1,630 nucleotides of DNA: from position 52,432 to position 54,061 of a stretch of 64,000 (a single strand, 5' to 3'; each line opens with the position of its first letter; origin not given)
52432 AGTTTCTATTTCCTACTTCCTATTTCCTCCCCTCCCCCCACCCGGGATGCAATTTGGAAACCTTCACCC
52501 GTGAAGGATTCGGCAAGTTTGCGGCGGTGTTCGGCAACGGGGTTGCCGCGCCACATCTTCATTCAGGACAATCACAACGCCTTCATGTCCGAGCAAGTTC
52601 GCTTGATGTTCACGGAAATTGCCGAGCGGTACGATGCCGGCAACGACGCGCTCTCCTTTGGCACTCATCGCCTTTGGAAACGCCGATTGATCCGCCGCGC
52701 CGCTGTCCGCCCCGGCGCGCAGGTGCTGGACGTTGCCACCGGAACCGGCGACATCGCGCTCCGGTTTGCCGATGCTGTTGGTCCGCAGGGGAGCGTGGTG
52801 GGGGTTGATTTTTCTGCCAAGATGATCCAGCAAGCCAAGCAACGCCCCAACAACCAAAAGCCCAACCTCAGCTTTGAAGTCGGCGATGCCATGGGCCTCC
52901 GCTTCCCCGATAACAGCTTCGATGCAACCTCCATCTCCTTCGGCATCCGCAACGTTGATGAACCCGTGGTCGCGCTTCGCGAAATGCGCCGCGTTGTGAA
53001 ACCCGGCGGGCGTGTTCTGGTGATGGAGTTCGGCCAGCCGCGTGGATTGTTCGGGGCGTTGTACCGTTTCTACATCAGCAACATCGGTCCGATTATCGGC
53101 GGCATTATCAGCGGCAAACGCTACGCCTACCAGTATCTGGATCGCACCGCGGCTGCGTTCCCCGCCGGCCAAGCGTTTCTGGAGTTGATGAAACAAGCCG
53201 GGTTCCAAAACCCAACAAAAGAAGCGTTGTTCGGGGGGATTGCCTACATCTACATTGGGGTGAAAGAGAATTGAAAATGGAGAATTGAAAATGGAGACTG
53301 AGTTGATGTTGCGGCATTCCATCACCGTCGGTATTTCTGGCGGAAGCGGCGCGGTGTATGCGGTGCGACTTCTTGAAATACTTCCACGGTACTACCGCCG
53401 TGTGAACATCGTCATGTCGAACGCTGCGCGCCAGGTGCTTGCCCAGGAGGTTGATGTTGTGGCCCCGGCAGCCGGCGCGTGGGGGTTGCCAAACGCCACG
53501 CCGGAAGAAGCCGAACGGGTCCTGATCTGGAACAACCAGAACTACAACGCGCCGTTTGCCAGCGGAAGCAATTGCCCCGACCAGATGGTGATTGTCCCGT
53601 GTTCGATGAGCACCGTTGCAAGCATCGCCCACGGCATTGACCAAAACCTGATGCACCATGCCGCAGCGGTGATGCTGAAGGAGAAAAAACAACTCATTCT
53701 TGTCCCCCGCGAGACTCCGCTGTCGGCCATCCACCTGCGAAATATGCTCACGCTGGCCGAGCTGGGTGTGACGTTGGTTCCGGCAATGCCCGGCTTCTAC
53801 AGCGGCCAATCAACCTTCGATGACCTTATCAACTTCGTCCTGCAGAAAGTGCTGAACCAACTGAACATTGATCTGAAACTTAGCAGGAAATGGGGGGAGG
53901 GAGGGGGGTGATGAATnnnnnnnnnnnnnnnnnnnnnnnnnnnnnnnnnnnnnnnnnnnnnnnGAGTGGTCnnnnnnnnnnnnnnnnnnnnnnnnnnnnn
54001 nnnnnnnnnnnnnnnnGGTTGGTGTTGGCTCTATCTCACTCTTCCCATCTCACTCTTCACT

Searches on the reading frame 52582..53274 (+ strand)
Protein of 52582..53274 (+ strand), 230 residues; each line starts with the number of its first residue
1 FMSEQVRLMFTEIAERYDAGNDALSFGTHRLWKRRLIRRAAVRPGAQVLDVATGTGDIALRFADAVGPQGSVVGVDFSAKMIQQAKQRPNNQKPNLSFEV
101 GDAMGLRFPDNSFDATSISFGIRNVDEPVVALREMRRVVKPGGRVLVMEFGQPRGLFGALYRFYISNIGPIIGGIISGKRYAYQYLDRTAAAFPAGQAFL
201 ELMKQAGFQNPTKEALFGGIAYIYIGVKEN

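Call 3: search_protein_families(library=pfam, proteins=[window:52582-53274:+], max_evalue=0.01)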
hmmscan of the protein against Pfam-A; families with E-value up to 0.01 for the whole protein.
window:52582-53274:+ (230 aa): 12 families
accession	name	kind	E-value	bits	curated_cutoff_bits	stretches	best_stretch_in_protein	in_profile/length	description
PF01209.24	Ubie_methyltran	-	1.8e-62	211.1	20.1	1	3-228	6-233/233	ubiE/COQ5 methyltransferase family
PF13649.12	Methyltransf_25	-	1.1e-24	87.4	27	1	48-143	1-97/97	Methyltransferase domain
PF13847.12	Methyltransf_31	-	3.3e-22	79.2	27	1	44-151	3-113/145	Methyltransferase domain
PF08241.18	Methyltransf_11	-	5.8e-22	78.6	21.2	1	49-146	1-94/95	Methyltransferase domain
PF13489.12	Methyltransf_23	-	3.7e-14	53.2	27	1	30-210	7-161/164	Methyltransferase domain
PF08242.18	Methyltransf_12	-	4e-13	50.3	30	1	49-145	1-98/98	Methyltransferase domain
PF01135.25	PCMT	-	1.1e-08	35.6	20.3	1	42-146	71-170/210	Protein-L-isoaspartate(D-aspartate) O-methyltransferase (PCMT)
PF08704.16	GCD14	-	1.9e-05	24.9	26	1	40-88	36-84/247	tRNA methyltransferase complex GCD14 subunit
PF07021.18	MetW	-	0.00016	21.8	21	1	41-140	10-103/193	Methionine biosynthesis protein MetW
PF00891.24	Methyltransf_2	-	0.00026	20.8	22.3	1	29-149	47-166/210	O-methyltransferase domain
PF01269.23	Fibrillarin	-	0.0013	18.4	27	1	38-102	65-128/227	Fibrillarin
PF02353.26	CMAS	-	0.003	17.3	27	1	35-100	53-116/273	Mycolic acid cyclopropane synthetase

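Call 4: search_protein_families(library=ncbifam, proteins=[window:52582-53274:+], max_evalue=0.01)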
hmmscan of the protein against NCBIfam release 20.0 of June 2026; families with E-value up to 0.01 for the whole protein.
window:52582-53274:+ (230 aa): 59 families (the best 25 are shown)
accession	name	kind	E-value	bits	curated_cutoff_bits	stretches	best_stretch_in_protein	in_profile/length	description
TIGR01934.1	MenG_MenH_UbiE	subfamily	2.2e-71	239.7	158.35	1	6-228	1-223/223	ubiquinone/menaquinone biosynthesis methyltransferase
NF001244.0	PRK00216.1-5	equivalog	5.8e-69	232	216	1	3-228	7-235/236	bifunctional demethylmenaquinone methyltransferase/2-methoxy-6-polyprenyl-1,4-benzoquinol methylase UbiE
NF001242.0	PRK00216.1-3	equivalog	5.3e-58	196.4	351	1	6-227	30-256/258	bifunctional demethylmenaquinone methyltransferase/2-methoxy-6-polyprenyl-1,4-benzoquinol methylase UbiE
NF001243.0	PRK00216.1-4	equivalog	1.4e-56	191.5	235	1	4-229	7-234/237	demethylmenaquinone methyltransferase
NF052510.1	methyltran_MpqE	exception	9.4e-56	188.8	335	1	4-228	6-234/234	methyl-plastoquinone biosynthesis methyltransferase MpqE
NF001240.0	PRK00216.1-1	equivalog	2.7e-54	183.9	378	1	4-228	23-250/251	bifunctional demethylmenaquinone methyltransferase/2-methoxy-6-polyprenyl-1,4-benzoquinol methylase UbiE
NF001241.0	PRK00216.1-2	equivalog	1e-52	179.1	327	1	4-229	11-230/231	demethylmenaquinone methyltransferase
TIGR02752.1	MenG_heptapren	equivalog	1.1e-52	178.9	419.85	1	4-228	5-231/231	demethylmenaquinone methyltransferase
NF047649.1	MTase_UXPK_star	exception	8.8e-23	80.7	460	1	41-179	74-212/283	methyltransferase/UXPK-star double selenoprotein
NF043040.1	corrin_prot_MT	hypoth_equivalog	1.6e-21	76.8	180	1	13-161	11-161/216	corrinoid protein-associated methyltransferase CpaM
NF041537.1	ArsM_AhpD_UU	exception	2e-21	76.2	510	1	41-179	73-211/345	arsenite methyltransferase/AhpD domain selenoprotein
NF041536.1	ArsM_DUF2284_UU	exception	1.2e-17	63.4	575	1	42-148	74-181/459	arsenite methyltransferase/DUF2284 domain selenoprotein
NF008823.0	PRK11873.1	subfamily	1.1e-15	57.8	263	1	40-149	73-183/272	arsenite methyltransferase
NF004452.0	PRK05785.1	equivalog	1.4e-15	57.4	207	1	4-228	9-224/228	hypothetical protein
NF045667.1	MTase_DVU1556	equivalog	4.8e-13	49.1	155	1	34-148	12-120/213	DVU_1556 family methyltransferase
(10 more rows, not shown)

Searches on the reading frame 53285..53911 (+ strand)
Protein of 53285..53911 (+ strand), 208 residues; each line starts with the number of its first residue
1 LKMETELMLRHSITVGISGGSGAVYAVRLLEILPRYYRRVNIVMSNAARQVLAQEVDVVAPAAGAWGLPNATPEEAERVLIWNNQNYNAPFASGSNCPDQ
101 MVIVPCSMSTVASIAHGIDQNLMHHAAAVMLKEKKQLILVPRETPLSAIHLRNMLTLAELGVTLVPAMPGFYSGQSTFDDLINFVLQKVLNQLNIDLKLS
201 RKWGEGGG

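Call 3: search_protein_families(library=pfam, proteins=[window:53285-53911:+], max_evalue=0.01)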
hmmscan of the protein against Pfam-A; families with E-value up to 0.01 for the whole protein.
window:53285-53911:+ (208 aa): 1 family
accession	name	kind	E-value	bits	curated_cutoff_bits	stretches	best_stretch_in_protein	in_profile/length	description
PF02441.25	Flavoprotein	-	1.5e-41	142.2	22.7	1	12-192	2-161/162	Flavoprotein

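Call 4: search_protein_families(library=ncbifam, proteins=[window:53285-53911:+], max_evalue=0.01)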
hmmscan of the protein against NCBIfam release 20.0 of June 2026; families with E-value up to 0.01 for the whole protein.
window:53285-53911:+ (208 aa): 7 families
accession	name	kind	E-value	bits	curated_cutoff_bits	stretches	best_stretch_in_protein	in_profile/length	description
NF041206.1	VdcB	exception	1.1e-53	181.6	290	1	13-203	2-182/184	non-oxidative hydroxyarylic acid decarboxylases subunit B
NF004685.0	PRK06029.1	subfamily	1.8e-53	181.4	188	1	12-204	3-185/187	UbiX family flavin prenyltransferase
TIGR00421.1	ubiX_pad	subfamily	1e-50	172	108.9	1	13-203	2-181/181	UbiX family flavin prenyltransferase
NF041218.1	BagM_FevK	exception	3.2e-41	141.1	420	1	13-203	3-183/215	bagremycin/ferroverdin biosynthesis UbiX family decarboxylase BagM/FevK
TIGR00521.1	coaBC_dfp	equivalog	6.7e-07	28.7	219.7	1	11-194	4-179/392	bifunctional phosphopantothenoylcysteine decarboxylase/phosphopantothenate--cysteine ligase CoaBC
TIGR02113.1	coaC_strep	equivalog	5e-05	23.2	261.4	0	99-162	78-143/177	phosphopantothenoylcysteine decarboxylase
TIGR02699.1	archaeo_AfpA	hypoth_equivalog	0.00029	20.5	192.45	1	82-143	60-124/174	archaeoflavoprotein AfpA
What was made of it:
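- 53285..53911 (+): UbiX-family flavin prenyltransferase (the MqnL/UbiD cofactor supplier in late menaquinone steps). PF02441 at 142 bits; TIGR00421 at 172 bits, above its cut-off of 108.9 (calls 3, 4).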
